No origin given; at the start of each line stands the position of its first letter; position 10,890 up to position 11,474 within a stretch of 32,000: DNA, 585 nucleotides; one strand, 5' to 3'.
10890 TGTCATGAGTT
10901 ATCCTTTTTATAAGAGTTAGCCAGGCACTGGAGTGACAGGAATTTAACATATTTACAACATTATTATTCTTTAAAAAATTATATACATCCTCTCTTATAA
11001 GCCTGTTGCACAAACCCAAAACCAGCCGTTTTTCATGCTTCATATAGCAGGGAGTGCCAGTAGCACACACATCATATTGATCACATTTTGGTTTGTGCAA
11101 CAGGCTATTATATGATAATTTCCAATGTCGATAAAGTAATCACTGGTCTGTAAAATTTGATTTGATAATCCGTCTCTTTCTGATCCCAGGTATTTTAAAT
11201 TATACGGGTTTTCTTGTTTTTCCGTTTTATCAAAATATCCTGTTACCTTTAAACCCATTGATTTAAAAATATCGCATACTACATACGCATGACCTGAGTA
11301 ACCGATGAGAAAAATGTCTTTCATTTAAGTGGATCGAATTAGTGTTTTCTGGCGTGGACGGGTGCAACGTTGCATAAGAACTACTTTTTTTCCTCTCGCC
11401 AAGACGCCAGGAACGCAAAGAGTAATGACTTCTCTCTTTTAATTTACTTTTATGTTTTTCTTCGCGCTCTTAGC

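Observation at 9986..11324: Formyltransferase gene sits between the two dead halves of a NeuD/PglD-type acetyltransferase: a possible N-acetyl to N-formyl switch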

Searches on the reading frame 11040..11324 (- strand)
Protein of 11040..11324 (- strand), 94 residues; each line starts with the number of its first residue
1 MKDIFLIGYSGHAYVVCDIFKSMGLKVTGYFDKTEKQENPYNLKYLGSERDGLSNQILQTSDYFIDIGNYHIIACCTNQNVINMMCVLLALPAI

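Call 5: search_protein_families(library=pfam, proteins=[window:11040-11324:-], max_evalue=0.01)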
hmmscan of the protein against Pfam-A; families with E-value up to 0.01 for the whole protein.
window:11040-11324:- (94 aa): 1 family
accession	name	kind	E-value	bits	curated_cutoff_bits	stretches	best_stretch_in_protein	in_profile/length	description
PF17836.7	PglD_N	-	1.6e-10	41.8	23.4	1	3-71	1-69/78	PglD N-terminal domain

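Call 6: search_protein_families(library=ncbifam, proteins=[window:11040-11324:-], max_evalue=0.01)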
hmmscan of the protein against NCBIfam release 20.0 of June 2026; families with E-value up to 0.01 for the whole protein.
window:11040-11324:- (94 aa): 1 family
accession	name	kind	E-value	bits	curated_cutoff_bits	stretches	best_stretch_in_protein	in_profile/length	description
TIGR03570.1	NeuD_NnaD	subfamily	9.8e-08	31.8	160.8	1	4-71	2-70/202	NeuD/PglB/VioB family sugar acetyltransferase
